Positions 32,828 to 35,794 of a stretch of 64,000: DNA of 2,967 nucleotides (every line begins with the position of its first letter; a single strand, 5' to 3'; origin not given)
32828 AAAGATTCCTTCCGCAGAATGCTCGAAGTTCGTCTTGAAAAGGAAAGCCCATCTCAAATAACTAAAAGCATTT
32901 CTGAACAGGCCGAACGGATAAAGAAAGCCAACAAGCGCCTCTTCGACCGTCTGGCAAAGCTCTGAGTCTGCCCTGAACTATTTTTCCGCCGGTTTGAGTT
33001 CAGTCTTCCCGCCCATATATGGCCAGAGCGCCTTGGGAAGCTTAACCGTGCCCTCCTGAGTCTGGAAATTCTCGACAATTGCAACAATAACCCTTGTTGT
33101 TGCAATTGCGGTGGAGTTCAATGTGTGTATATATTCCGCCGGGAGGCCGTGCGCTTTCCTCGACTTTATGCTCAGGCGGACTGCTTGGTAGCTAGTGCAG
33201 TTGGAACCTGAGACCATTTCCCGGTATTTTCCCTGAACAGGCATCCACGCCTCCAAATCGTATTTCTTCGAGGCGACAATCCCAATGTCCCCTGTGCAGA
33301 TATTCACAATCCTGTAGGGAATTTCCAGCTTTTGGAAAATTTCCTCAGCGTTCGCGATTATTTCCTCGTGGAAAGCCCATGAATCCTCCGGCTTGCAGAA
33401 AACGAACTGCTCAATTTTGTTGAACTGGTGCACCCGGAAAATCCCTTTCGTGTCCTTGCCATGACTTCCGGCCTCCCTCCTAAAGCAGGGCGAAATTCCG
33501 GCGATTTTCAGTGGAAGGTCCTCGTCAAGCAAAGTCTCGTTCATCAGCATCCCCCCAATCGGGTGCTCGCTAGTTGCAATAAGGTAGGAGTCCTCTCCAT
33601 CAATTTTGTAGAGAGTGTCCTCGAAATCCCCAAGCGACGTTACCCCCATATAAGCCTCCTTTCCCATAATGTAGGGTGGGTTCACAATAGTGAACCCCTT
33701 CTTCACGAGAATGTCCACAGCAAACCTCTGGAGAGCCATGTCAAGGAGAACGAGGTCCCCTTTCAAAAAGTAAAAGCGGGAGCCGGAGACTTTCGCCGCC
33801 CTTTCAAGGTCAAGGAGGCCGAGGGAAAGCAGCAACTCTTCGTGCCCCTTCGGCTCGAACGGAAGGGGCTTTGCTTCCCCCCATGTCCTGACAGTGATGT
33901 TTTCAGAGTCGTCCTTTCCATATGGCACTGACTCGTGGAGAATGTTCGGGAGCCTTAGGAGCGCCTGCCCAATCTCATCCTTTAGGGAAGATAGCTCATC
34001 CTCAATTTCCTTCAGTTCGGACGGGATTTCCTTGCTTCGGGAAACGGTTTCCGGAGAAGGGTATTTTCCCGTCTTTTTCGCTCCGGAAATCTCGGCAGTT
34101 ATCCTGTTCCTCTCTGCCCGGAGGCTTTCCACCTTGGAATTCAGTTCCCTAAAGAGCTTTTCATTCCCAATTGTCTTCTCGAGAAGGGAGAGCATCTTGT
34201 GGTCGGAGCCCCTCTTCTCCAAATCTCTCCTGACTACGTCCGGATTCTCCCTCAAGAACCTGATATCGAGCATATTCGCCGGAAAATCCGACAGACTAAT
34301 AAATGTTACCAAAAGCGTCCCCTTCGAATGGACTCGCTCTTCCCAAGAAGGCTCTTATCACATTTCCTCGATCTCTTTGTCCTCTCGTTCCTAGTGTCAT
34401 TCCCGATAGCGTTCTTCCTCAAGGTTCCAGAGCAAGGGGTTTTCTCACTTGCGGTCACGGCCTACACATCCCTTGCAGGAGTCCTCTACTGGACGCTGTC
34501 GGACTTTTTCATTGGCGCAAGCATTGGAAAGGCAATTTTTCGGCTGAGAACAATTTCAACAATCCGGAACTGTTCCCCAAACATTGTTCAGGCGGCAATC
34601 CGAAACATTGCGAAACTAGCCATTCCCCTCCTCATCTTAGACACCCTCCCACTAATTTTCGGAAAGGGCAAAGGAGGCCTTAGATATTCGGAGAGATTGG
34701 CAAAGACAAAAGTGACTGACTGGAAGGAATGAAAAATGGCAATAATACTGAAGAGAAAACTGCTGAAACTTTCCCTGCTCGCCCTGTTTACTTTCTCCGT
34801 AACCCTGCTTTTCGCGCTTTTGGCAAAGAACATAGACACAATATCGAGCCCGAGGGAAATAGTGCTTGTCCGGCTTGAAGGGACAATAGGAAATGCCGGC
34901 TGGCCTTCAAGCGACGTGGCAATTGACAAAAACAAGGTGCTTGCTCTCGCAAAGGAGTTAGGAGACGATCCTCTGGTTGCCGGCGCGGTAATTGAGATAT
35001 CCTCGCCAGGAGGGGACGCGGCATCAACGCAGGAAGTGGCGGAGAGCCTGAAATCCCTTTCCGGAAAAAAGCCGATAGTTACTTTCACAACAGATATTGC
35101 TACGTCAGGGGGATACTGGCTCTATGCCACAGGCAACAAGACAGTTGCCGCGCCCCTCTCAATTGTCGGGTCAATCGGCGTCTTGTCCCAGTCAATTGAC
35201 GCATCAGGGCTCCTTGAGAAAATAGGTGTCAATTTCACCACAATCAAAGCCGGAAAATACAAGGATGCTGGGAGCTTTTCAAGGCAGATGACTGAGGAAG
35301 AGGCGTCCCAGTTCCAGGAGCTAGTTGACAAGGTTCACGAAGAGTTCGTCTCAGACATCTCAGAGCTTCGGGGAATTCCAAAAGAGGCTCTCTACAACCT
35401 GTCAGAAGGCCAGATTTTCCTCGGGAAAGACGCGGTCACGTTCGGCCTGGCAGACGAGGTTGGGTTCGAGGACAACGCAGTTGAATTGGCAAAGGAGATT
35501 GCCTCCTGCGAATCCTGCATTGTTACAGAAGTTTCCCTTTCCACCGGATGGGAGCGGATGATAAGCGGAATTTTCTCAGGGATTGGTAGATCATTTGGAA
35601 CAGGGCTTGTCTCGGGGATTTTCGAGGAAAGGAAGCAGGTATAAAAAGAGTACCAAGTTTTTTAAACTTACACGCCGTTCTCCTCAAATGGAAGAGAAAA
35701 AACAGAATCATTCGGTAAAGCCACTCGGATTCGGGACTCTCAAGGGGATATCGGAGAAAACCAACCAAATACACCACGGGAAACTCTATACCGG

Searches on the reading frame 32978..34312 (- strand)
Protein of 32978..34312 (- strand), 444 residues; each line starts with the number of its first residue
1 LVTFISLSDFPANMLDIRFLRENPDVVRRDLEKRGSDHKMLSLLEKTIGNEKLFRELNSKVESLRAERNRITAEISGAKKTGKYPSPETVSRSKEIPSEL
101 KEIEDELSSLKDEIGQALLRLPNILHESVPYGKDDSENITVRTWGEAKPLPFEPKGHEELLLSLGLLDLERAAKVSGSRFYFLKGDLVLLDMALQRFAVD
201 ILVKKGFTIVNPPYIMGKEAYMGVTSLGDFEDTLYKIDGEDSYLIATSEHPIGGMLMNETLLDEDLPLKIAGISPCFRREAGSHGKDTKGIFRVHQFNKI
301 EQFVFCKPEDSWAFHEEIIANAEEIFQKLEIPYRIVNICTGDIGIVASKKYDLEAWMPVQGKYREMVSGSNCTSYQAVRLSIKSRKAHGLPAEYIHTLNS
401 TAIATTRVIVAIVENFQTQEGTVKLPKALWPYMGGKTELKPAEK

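Call 6: search_protein_families(library=pfam, proteins=[window:32978-34312:-])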
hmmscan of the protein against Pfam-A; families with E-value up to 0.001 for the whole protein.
window:32978-34312:- (444 aa): 2 families
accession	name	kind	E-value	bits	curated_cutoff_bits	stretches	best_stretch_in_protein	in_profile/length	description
PF00587.30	tRNA-synt_2b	-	2.2e-40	139.1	29.3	1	239-416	8-179/179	tRNA synthetase class II core domain (G, H, P, S and T)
PF02403.27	Seryl_tRNA_N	-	3.5e-22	79.1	28.2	1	14-124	1-107/108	Seryl-tRNA synthetase N-terminal domain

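Call 7: search_protein_families(library=ncbifam, proteins=[window:32978-34312:-])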
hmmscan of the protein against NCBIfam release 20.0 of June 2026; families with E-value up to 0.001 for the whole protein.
window:32978-34312:- (444 aa): 7 families
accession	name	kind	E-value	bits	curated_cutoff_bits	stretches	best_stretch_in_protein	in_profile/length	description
TIGR00414.1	serS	equivalog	2.9e-152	507.5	301.65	1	14-433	1-418/418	serine--tRNA ligase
TIGR00418.1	thrS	equivalog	8.7e-10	38.1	383.65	1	156-332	172-345/565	threonine--tRNA ligase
NF003211.1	PRK04173.1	equivalog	2.1e-06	26.9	312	1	264-380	186-301/454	glycine--tRNA ligase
NF002120.0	PRK00960.1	equivalog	7.9e-05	21.4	611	1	255-336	324-403/518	serine--tRNA ligase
NF006625.0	PRK09194.1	equivalog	0.00018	20.6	558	1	214-356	73-215/559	proline--tRNA ligase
TIGR00409.1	proS_fam_II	equivalog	0.00023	20.2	306.7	1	241-418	103-271/568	proline--tRNA ligase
TIGR00415.1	serS_MJ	equivalog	0.00078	18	489.55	0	243-335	309-398/518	serine--tRNA ligase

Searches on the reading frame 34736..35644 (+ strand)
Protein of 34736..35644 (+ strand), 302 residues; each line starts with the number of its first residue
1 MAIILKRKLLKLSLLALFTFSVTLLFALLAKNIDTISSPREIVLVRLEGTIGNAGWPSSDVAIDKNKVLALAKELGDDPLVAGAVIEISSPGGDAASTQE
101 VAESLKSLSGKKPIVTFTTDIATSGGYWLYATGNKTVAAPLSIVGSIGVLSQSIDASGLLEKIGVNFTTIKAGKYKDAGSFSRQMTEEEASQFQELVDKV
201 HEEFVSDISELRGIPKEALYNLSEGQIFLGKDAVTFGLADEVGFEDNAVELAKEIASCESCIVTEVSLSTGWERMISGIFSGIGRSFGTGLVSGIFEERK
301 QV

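Call 6: search_protein_families(library=pfam, proteins=[window:34736-35644:+])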
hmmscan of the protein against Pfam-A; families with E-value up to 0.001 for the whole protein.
window:34736-35644:+ (302 aa): 2 families
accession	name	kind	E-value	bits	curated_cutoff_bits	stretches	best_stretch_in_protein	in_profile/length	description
PF01343.23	Peptidase_S49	-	4.8e-43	147.2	24.9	1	109-255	4-150/154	Peptidase family S49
PF00574.28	CLP_protease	-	0.00019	21.8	20.2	0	85-136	50-99/182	Clp protease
